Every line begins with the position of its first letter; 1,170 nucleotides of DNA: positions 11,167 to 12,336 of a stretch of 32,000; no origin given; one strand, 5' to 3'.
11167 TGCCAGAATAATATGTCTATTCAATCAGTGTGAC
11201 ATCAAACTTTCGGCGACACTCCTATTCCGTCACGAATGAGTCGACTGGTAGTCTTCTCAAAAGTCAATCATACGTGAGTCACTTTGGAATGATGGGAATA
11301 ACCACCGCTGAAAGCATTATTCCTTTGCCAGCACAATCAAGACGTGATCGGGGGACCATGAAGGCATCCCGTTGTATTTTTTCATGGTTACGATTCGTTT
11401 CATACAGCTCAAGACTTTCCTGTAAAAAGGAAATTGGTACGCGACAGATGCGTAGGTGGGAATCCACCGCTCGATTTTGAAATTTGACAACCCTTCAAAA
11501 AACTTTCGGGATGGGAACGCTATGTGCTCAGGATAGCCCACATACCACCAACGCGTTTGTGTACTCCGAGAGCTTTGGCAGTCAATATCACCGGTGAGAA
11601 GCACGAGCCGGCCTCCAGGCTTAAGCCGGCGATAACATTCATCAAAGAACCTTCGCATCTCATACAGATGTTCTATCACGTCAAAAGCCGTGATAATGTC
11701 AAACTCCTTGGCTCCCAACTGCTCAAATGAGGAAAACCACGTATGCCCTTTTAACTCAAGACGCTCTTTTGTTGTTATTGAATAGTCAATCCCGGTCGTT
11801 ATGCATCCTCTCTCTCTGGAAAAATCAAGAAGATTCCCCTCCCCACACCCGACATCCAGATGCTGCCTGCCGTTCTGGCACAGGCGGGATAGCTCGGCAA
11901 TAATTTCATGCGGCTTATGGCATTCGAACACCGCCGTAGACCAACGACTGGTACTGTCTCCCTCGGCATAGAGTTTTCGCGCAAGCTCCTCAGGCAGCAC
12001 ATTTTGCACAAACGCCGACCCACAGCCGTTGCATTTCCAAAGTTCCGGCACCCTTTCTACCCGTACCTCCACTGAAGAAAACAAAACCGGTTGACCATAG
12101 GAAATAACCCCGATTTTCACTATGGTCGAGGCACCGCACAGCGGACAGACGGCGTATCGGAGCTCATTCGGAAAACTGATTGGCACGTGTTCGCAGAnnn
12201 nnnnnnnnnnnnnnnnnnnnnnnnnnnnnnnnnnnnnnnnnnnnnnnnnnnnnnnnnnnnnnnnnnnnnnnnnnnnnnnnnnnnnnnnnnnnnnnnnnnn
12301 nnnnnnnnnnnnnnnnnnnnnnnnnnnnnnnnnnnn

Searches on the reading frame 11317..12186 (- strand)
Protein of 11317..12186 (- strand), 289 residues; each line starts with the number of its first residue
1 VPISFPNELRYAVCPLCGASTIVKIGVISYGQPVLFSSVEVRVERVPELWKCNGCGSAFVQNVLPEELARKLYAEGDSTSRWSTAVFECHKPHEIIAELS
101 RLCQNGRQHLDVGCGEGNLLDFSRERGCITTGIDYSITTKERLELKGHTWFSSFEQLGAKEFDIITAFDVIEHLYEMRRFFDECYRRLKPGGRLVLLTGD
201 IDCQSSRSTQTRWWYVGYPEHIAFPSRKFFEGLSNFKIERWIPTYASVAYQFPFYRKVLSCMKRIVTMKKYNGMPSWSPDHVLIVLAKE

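Call 16: search_protein_families(library=pfam, proteins=[window:11317-12186:-], max_evalue=0.001)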
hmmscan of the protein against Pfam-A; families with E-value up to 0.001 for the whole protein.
window:11317-12186:- (289 aa): 7 families
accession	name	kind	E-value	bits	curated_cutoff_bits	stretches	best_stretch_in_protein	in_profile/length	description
PF13489.12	Methyltransf_23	-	1.1e-21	77.7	27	1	94-232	11-152/164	Methyltransferase domain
PF08241.18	Methyltransf_11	-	3.7e-16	60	21.2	1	110-196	1-95/95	Methyltransferase domain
PF08242.18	Methyltransf_12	-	1e-12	49.1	30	1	110-194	1-98/98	Methyltransferase domain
PF13649.12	Methyltransf_25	-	5.2e-10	40.3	27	1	110-192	2-97/97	Methyltransferase domain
PF13847.12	Methyltransf_31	-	2.5e-07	30.9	27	1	106-200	4-113/145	Methyltransferase domain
PF02353.26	CMAS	-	1.1e-05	25.4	27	1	104-212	61-178/273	Mycolic acid cyclopropane synthetase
PF07021.18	MetW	-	7.7e-05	22.9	21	1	98-137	6-46/193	Methionine biosynthesis protein MetW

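Call 71: search_protein_families(library=ncbifam, proteins=[window:11317-12186:-], max_evalue=0.00001)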
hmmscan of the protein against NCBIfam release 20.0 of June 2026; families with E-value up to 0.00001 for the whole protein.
window:11317-12186:- (289 aa): 3 families
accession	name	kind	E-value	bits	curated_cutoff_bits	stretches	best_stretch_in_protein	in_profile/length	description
TIGR01983.1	UbiG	equivalog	4.5e-11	42.5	102.95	1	105-200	49-155/228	bifunctional 2-polyprenyl-6-hydroxyphenol methylase/3-demethylubiquinol 3-O-methyltransferase UbiG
NF043040.1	corrin_prot_MT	hypoth_equivalog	9e-09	35.1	180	1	101-196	37-147/216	corrinoid protein-associated methyltransferase CpaM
NF045667.1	MTase_DVU1556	equivalog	1.6e-07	31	155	1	104-196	21-119/213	DVU_1556 family methyltransferase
